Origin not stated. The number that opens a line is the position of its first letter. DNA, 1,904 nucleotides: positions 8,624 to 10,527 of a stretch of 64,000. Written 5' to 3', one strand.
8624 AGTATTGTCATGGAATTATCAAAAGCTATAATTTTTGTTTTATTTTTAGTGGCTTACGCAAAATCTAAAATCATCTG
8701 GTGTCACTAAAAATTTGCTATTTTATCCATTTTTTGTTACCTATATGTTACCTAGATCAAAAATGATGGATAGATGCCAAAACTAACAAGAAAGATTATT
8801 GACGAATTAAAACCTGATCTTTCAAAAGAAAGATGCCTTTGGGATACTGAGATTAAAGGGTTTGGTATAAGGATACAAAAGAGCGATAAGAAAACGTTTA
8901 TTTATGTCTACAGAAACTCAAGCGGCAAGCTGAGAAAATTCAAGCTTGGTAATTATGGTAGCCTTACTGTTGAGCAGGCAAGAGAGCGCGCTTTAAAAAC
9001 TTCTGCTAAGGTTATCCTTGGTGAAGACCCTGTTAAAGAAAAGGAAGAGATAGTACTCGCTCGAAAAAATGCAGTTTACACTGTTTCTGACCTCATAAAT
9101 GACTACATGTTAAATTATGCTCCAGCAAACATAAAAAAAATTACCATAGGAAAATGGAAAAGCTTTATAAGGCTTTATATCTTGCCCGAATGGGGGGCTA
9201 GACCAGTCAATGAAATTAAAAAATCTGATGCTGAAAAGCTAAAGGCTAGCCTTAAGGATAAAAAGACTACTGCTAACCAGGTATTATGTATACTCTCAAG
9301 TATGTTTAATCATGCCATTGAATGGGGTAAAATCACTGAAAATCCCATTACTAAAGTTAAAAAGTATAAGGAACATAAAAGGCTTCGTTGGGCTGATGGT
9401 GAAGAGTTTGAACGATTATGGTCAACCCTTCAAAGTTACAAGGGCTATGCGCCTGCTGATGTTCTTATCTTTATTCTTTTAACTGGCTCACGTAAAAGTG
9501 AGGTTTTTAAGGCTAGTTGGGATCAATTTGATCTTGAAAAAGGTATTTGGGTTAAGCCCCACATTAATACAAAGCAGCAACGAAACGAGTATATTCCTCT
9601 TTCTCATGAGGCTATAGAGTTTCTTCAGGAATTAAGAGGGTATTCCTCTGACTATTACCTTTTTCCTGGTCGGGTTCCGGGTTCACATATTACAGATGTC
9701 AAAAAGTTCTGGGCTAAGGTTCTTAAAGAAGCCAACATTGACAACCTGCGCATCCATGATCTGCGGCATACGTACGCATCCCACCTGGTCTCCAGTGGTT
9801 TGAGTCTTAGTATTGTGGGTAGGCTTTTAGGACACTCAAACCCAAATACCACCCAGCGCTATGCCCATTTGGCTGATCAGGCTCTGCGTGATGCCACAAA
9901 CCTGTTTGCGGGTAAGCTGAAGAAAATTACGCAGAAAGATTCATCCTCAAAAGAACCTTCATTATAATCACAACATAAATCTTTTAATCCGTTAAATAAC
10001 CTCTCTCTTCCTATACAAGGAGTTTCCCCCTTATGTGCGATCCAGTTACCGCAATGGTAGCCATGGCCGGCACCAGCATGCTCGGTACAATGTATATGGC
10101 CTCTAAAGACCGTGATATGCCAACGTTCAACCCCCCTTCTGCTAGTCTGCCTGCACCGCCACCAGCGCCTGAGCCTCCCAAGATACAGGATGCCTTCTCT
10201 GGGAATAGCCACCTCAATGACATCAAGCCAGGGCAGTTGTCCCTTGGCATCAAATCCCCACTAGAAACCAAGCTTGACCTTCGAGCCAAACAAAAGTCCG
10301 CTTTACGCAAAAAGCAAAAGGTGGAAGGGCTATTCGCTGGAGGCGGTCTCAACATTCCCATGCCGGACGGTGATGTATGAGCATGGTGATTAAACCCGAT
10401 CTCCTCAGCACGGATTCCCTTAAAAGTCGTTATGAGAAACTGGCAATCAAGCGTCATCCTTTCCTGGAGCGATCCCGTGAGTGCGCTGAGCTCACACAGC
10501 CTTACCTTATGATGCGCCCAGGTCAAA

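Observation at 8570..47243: Complete temperate T7-like prophage (ssRNAP-encoding Autographiviridae type), integrated in tRNA-Val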

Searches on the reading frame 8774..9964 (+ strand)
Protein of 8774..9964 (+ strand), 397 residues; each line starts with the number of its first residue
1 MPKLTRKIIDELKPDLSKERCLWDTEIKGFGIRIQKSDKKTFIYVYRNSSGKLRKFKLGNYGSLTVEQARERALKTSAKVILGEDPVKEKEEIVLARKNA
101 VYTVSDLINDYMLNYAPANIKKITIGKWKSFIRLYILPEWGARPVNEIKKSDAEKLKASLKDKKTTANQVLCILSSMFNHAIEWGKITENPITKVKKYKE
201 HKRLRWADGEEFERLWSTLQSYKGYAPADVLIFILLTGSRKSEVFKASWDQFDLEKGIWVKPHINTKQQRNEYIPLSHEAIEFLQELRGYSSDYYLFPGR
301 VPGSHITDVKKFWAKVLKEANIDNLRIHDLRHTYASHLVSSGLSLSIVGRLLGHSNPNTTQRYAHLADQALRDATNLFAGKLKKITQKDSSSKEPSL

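Call 9: search_protein_families(library=pfam, proteins=[window:8774-9964:+], max_evalue=0.01)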
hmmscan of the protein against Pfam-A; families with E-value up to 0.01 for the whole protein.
window:8774-9964:+ (397 aa): 5 families
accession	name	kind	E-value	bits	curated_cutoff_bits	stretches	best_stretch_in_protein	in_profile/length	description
PF00589.27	Phage_integrase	-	8.6e-28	97.7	27.1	1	208-369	4-171/172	Phage integrase family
PF13356.12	Arm-DNA-bind_3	-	1.1e-14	54.7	27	1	4-92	1-82/83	Arm DNA-binding domain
PF22022.2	Phage_int_M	-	2.6e-07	31.2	27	1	120-196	16-94/96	Phage integrase central domain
PF24624.1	Int_N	-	0.00079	20.5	27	1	155-199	57-100/100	Phage integrase, N-terminal domain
PF14659.12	Phage_int_SAM_3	-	0.0045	17.6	22.6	0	103-155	1-52/58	Phage integrase, N-terminal SAM-like domain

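Call 48: search_protein_families(library=ncbifam, proteins=[window:8774-9964:+], max_evalue=0.001)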
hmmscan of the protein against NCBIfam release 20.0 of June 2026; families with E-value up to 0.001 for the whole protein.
window:8774-9964:+ (397 aa): 10 families
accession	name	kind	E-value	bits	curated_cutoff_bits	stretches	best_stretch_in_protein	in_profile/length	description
NF040815.2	recomb_XerA_Arch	equivalog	9e-28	97.6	220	1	110-373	2-261/263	site-specific tyrosine recombinase/integron integrase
TIGR02224.1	recomb_XerC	equivalog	1.2e-21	77.4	335.15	1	144-373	40-284/295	tyrosine recombinase XerC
TIGR02225.1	recomb_XerD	equivalog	1.6e-21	76.9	329.6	1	146-375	39-283/290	site-specific tyrosine recombinase XerD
NF001399.0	PRK00283.1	subfamily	2.6e-19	69.6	279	1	146-375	49-292/300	tyrosine recombinase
NF007246.0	PRK09692.1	domain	6e-15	54.8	434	1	4-363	8-372/413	integrase domain-containing protein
NF003462.0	PRK05084.1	equivalog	3.1e-09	36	267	1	234-376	204-354/360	tyrosine recombinase XerS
TIGR02249.1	integrase_gron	subfamily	3.6e-08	33.1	265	1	317-369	250-303/315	integron integrase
NF002331.0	PRK01287.1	subfamily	8.4e-07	28.3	371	1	165-374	98-320/365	site-specific tyrosine recombinase XerC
NF002685.0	PRK02436.1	equivalog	0.00018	21.4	178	1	152-364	48-244/245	site-specific tyrosine recombinase XerD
NF011946.0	PRK15417.1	equivalog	0.00027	20.2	435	1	325-368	274-317/337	integron integrase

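Call 66: search_dna_similar(query=window:8774-9964:+, collection=phages, mode=protein, max_rows=20, max_evalue=1e-10)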
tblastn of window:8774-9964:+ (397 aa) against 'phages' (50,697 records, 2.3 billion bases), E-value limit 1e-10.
Records with a match: 262; places in all: 262; records where one place covers at least 80% of the query: 14.
Best place of each record, by identity: <60% 262.
By first word of the organism name: Stx2a-converting 36; Pseudomonas 35; Ralstonia 29; Burkholderia 26; Vibrio 25; Klebsiella 21; Escherichia 19; Bacteriophage 13; Salmonella 8; Enterobacter 6; and 19 more.
By host as written in the record: - 55; Ralstonia solanacearum 23; Escherichia coli 12; Pseudomonas aeruginosa 10; Vibrio anguillarum strain BA35 10; Burkholderia sp. 9; Klebsiella pneumoniae 6; Vibrio anguillarum BA35 6; and 87 more.
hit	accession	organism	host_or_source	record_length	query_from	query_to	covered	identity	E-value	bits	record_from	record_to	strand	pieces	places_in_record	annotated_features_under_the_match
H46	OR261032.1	Aeromonas phage ST4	Aeromonas hydrophila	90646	1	367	92%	33.8%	3e-43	167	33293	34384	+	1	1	integrase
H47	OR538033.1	Ralstonia phage C22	Ralstonia sp. RS3/1-1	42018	22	366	87%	33.1%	6e-34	139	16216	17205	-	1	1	hypothetical protein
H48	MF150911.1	Ralstonia phage DU_RP_II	Ralstonia solanacearum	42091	22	366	87%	32.6%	2e-31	132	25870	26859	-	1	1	integrase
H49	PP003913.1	Pseudomonas phage vB_Pae_U1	Pseudomonas aeruginosa ST773 ...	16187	24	367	87%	30.2%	3e-30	128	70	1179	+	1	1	integrase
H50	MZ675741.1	Acinetobacter phage Ab1656-2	Acinetobacter baumannii 1656-2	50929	3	335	84%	27.9%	4e-15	83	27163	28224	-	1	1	recombinase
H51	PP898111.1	Acinetobacter phage phi9102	Acinetobacter baumannii 9102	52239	3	335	84%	27.9%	4e-15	83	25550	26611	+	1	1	record has no annotation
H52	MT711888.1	Pseudomonas phage Dolphis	Pseudomonas putida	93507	1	334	84%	27.8%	4e-21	101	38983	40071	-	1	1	integrase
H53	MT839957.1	Bacteriophage sp.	human fecal samples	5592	48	382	84%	27.6%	8e-13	76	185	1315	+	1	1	record has no annotation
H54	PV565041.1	Pseudomonas phage Jeremy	Pseudomonas putida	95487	1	334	84%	27.2%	4e-21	101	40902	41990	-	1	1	integrase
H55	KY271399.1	Klebsiella phage 5 LV-2017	Klebsiella pneumoniae KH43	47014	29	389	91%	24.6%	4e-12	74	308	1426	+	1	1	integrase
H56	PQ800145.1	Klebsiella phage Kpn_R1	Klebsiella pneumoniae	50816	29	389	91%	24.6%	6e-12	74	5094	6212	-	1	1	record has no annotation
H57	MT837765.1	Bacteriophage sp.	human fecal samples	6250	1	335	84%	26.5%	1e-20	100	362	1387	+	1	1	record has no annotation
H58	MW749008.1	Hafnia phage vB_HpaM_Meifeng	Hafnia paralvei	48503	121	397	70%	31.3%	6e-12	74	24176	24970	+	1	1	putative site-specific integrase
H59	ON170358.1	Ralstonia phage YO383_1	Ralstonia solanacearum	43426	102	373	69%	30.5%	5e-13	77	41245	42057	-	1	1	record has no annotation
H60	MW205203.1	Enterobacter phage BUCT554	Enterobacter cloacae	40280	4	333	83%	25.0%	2e-11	72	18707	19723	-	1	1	site-specific integrase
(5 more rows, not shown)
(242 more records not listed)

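Call 78: search_protein_families(library=phrogs, proteins=[window:8774-9964:+], max_evalue=0.001)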
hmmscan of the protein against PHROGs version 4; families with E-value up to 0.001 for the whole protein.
window:8774-9964:+ (397 aa): 10 families
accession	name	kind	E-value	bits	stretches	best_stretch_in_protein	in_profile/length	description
phrog_1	-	integration and excision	4.8e-72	245.1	1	3-390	92-459/611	integrase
phrog_216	-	integration and excision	6.6e-39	134.8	1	168-386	16-244/301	integrase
phrog_35951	-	unknown function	5e-14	53.5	1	307-373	3-69/97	-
phrog_3423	-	unknown function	3.9e-13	50.7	1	3-151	7-151/157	-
phrog_7685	-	integration and excision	2.4e-11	44.7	1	308-378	166-235/240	integrase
phrog_7269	-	integration and excision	1.9e-10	41.5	1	311-378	15-81/89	integrase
phrog_7244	-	integration and excision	7.1e-10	39.6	1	43-261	22-231/263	integrase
phrog_37709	-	unknown function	9.4e-07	29.8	1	173-264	28-115/116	-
phrog_25190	-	integration and excision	0.00021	22.6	1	307-372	29-95/109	integrase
phrog_23783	-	integration and excision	0.00039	21.4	1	96-193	54-150/162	integrase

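Call 99: find_related_loci(query=window:8774-9964:+, collection=viral_contigs, flank=6000)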
Query window:8774-9964:+ (397 aa) in viral_contigs; peptide patterns used: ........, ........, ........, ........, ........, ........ (x = any residue, [..] = any of these).
40 stretches matched a pattern; 8 encode a relative of the query (tblastn E <= 1e-3); 8 distinct loci.
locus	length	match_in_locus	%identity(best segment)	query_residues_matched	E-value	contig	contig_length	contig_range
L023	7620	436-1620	50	1-396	7e-129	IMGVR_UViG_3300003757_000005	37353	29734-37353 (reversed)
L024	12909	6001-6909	29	3-300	3e-25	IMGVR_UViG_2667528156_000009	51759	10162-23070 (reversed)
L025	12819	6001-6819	29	34-300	6e-21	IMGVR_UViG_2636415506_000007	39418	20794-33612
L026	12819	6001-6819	29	34-300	6e-21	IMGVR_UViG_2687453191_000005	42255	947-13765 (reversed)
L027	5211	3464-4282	28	34-300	6e-21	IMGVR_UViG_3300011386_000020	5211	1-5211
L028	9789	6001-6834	26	29-300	2e-17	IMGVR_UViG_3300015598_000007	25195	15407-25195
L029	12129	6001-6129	40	325-367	7e-6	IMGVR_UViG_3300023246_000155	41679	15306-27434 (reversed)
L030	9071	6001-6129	40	325-367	7e-6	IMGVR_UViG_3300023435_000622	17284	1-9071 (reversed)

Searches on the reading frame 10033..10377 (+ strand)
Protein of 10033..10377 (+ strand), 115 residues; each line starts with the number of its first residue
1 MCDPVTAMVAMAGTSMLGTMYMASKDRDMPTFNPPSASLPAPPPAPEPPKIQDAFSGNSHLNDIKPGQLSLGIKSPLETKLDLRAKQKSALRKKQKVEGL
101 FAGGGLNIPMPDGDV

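Call 9: search_protein_families(library=pfam, proteins=[window:10033-10377:+], max_evalue=0.01)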
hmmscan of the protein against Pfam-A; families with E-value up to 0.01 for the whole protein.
window:10033-10377:+ (115 aa): 0 families

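Call 18: search_protein_families(library=phrogs, proteins=[window:10033-10377:+], max_evalue=0.001)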
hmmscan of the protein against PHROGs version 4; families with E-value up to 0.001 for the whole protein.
window:10033-10377:+ (115 aa): 0 families
